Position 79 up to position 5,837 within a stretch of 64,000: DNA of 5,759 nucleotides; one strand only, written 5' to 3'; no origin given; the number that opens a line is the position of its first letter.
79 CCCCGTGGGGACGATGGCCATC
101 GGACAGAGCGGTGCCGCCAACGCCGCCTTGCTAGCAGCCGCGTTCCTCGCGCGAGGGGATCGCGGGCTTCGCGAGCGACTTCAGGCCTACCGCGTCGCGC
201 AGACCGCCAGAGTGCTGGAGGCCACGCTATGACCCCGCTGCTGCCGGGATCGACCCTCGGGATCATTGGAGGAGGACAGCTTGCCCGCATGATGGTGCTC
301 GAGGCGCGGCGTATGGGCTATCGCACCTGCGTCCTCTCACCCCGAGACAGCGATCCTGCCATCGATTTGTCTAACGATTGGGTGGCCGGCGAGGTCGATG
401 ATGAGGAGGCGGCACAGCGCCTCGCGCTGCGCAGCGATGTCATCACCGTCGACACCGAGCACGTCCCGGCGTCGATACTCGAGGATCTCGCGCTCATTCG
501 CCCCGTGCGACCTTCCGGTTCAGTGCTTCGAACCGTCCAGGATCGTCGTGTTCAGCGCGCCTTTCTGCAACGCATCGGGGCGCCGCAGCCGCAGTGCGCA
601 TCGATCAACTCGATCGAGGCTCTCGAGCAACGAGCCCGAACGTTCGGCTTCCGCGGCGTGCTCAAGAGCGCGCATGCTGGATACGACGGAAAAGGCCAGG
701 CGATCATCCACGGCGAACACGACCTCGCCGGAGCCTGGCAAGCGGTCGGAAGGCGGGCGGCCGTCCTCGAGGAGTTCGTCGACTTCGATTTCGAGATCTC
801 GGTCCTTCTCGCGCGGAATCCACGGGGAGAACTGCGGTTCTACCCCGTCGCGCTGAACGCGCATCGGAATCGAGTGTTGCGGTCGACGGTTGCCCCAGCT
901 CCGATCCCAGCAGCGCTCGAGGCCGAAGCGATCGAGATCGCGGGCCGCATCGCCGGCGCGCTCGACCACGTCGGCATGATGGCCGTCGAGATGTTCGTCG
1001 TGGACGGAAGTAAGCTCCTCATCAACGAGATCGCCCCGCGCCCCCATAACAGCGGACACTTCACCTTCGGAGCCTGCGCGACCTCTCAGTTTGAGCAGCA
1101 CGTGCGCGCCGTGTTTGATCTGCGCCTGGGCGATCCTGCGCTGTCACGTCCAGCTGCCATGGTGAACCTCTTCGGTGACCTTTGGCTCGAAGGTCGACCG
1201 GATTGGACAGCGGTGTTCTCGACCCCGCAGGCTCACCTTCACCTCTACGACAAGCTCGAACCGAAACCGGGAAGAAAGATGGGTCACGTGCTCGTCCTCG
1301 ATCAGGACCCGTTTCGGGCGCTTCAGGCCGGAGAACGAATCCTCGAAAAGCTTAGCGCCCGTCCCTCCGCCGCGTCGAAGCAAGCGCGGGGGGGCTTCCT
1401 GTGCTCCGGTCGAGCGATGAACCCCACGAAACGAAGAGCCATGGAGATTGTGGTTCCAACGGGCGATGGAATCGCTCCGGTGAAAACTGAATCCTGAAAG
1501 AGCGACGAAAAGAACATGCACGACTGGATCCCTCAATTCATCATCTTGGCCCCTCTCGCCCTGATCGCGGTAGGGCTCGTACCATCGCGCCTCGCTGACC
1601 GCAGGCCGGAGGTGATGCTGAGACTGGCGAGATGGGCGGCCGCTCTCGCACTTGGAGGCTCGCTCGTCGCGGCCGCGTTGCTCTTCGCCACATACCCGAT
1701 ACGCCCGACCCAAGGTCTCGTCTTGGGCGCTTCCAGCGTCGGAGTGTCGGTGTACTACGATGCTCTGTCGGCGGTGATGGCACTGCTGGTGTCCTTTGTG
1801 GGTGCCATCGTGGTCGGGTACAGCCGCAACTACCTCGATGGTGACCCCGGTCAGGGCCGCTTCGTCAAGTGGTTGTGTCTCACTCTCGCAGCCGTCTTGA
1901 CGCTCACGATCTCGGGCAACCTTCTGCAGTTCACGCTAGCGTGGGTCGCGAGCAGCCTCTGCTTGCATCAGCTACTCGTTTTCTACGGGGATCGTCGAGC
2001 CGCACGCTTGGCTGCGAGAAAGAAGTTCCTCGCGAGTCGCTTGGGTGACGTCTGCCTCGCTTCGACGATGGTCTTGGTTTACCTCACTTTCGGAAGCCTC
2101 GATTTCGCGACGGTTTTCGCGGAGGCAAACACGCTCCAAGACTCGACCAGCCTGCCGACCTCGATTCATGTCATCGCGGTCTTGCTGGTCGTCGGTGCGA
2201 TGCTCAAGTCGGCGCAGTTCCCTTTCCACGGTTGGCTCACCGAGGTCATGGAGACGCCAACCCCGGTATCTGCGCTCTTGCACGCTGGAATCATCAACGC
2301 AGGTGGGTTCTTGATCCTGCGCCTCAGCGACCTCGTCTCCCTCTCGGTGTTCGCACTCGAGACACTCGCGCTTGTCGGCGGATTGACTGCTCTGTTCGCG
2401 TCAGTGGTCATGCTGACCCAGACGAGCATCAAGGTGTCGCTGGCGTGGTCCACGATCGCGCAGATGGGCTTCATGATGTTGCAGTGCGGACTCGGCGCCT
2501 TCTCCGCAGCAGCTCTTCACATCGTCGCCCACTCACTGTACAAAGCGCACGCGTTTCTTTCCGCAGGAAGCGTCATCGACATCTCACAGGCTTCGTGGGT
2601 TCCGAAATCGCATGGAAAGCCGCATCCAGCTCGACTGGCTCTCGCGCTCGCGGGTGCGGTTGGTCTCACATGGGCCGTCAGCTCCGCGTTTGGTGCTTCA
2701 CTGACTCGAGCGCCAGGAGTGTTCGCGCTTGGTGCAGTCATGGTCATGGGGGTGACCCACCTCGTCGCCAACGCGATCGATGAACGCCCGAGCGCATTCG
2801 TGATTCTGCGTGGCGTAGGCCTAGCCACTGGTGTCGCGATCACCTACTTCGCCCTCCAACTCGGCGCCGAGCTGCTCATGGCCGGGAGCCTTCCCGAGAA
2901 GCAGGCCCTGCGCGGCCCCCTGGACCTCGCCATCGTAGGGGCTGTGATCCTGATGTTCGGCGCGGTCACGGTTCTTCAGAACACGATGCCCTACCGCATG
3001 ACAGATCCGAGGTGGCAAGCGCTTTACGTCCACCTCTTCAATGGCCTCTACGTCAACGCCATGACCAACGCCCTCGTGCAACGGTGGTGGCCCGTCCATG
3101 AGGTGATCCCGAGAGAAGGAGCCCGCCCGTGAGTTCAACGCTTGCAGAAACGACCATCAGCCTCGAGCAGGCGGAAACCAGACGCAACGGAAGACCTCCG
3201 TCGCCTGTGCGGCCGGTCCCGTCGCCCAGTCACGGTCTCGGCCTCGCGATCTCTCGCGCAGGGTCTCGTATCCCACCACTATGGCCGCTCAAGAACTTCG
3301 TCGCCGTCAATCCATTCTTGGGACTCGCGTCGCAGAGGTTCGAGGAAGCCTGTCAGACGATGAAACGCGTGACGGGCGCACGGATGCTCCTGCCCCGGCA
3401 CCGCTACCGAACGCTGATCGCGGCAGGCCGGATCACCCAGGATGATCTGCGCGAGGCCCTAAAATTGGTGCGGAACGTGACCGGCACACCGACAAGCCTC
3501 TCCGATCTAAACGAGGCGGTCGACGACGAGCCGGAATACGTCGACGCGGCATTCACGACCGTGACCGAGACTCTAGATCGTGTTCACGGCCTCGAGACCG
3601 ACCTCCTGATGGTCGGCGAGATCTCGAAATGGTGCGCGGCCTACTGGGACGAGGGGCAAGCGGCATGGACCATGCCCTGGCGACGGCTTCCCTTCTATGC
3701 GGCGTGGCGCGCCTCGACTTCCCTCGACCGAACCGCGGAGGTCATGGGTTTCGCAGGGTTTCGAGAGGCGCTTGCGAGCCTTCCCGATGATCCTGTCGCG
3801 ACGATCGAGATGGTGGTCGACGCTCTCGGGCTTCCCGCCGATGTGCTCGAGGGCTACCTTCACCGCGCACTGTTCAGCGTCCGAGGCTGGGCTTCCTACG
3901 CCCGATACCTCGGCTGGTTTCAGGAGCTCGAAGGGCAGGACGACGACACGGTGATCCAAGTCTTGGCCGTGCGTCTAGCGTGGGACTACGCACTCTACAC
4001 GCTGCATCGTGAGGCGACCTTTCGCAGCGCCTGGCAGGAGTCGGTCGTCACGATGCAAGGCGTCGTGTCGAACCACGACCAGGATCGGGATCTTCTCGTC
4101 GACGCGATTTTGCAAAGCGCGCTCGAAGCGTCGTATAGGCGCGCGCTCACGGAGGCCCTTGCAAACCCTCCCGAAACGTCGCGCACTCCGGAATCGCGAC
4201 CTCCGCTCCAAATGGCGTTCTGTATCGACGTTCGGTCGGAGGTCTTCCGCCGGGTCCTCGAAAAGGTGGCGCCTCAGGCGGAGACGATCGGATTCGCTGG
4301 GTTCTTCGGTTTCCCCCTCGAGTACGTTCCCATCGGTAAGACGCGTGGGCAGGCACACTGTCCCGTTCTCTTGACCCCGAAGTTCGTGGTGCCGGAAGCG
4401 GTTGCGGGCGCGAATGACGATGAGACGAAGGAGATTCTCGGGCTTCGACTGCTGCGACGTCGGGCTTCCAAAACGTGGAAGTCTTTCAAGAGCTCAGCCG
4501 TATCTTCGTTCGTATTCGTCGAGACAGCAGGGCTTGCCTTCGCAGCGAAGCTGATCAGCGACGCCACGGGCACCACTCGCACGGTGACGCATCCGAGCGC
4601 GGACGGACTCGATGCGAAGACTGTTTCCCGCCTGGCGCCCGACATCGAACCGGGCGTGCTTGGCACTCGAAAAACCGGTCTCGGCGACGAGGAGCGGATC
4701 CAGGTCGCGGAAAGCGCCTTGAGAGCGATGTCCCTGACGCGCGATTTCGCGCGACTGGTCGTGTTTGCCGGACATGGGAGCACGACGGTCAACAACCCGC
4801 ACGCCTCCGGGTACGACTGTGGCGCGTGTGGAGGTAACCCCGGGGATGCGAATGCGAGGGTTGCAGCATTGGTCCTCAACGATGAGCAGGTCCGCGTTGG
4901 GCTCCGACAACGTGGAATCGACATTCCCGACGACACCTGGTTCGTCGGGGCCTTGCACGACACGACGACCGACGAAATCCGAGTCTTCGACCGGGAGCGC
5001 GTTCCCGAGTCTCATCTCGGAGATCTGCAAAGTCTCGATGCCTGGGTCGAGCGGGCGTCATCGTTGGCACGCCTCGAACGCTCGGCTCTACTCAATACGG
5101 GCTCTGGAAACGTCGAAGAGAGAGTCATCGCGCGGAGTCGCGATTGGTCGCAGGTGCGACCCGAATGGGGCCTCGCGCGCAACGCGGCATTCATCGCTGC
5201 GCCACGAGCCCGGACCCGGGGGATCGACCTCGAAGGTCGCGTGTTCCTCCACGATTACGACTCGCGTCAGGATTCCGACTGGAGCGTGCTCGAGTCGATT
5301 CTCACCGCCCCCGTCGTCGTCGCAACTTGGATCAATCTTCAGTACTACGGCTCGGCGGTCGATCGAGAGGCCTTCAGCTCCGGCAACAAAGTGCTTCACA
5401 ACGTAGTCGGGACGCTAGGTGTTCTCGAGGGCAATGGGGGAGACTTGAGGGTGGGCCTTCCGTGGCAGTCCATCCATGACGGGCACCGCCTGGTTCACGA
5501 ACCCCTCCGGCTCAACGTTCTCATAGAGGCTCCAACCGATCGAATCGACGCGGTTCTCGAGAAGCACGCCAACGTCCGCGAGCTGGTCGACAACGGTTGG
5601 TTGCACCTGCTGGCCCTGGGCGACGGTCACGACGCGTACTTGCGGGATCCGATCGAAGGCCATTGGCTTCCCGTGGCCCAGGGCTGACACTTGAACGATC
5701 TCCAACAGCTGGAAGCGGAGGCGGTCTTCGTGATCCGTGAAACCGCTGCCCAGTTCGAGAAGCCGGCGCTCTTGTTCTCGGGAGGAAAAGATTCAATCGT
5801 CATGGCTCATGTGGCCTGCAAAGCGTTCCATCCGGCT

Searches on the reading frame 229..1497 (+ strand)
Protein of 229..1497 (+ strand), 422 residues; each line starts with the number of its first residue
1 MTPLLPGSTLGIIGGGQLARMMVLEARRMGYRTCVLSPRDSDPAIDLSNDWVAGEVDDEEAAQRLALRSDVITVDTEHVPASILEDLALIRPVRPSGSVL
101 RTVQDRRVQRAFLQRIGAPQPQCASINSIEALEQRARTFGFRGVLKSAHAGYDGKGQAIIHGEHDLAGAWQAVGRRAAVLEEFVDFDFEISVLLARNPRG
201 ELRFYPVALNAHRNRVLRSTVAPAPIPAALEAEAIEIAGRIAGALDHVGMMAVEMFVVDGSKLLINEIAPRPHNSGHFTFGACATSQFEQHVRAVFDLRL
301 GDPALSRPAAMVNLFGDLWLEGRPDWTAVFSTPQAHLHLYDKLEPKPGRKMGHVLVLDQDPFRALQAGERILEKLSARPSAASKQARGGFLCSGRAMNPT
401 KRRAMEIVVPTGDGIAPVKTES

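Call 6: search_protein_families(library=pfam, proteins=[window:229-1497:+], max_evalue=0.001)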
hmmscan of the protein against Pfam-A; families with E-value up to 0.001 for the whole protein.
window:229-1497:+ (422 aa): 3 families
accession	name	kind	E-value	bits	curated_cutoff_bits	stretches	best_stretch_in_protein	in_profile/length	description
PF02222.28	ATP-grasp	-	3.6e-56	190.1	27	1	112-288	2-179/179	ATP-grasp domain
PF22660.2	RS_preATP-grasp-like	-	4.2e-24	85.2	27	1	9-104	3-98/98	Ribonucleotide synthetase preATP-grasp domain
PF17769.7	PurK_C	-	2.9e-15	56.1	22.6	1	309-361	1-50/56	Phosphoribosylaminoimidazole carboxylase C-terminal domain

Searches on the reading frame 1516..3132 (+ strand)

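Call 6: search_protein_families(library=pfam, proteins=[window:1516-3132:+], max_evalue=0.001)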
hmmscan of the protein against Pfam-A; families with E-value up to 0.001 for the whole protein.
window:1516-3132:+ (538 aa): 2 families
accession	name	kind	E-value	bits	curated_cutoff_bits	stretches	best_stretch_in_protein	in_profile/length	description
PF00361.26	Proton_antipo_M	-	3.8e-45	154.8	21.5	1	133-354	1-223/294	NADH:quinone oxidoreductase/Mrp antiporter, TM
PF00662.26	Proton_antipo_N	-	1e-10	41.8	24.5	1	71-116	5-50/51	NADH-Ubiquinone oxidoreductase (complex I), chain 5 N-terminus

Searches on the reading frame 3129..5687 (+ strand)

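Call 6: search_protein_families(library=pfam, proteins=[window:3129-5687:+], max_evalue=0.001)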
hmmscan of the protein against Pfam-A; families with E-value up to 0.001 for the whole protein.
window:3129-5687:+ (852 aa): 1 family
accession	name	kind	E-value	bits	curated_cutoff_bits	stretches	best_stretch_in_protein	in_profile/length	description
PF10070.14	DabA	-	1e-278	927.2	25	1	41-825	1-747/747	Probable inorganic carbon transporter subunit DabA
